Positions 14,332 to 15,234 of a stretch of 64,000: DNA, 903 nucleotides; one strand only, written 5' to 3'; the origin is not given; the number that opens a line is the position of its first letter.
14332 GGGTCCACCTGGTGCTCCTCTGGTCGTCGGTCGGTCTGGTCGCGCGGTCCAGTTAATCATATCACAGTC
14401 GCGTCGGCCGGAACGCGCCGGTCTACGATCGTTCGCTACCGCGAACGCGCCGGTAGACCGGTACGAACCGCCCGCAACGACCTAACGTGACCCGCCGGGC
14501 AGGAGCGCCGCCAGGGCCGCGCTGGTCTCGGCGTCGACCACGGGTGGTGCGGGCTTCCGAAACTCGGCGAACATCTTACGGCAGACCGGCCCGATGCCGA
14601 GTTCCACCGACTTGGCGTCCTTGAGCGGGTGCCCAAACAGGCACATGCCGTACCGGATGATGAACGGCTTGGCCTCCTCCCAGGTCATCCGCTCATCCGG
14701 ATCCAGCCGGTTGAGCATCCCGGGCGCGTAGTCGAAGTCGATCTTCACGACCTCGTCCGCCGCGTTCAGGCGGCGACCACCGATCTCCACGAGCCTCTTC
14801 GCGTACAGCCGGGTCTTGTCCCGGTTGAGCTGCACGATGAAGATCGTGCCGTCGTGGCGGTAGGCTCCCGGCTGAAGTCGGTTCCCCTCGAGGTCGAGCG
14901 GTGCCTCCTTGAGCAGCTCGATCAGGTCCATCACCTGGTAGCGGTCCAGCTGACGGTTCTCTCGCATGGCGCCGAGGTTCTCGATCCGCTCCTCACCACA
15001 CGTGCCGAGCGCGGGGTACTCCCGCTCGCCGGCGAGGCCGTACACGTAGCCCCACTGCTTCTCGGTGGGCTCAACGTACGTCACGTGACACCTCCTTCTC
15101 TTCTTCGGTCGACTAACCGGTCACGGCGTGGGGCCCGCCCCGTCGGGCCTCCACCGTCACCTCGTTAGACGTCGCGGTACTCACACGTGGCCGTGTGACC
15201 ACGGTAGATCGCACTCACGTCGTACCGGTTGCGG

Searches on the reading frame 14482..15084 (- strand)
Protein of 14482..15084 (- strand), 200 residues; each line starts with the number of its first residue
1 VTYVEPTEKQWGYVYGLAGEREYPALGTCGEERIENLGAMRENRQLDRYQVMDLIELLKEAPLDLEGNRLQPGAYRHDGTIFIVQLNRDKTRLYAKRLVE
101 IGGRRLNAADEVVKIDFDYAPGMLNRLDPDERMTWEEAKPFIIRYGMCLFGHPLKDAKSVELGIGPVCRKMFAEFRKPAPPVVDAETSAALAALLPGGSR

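Call 64: search_protein_families(library=pfam, proteins=[window:14482-15084:-], max_evalue=0.001)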
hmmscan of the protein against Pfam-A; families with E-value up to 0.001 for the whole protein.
window:14482-15084:- (200 aa): 1 family
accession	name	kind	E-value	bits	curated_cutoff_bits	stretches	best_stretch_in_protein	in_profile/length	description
PF19474.4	DUF6011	-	5.6e-07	29.4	26.6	1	151-170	15-34/37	Family of unknown function (DUF6011)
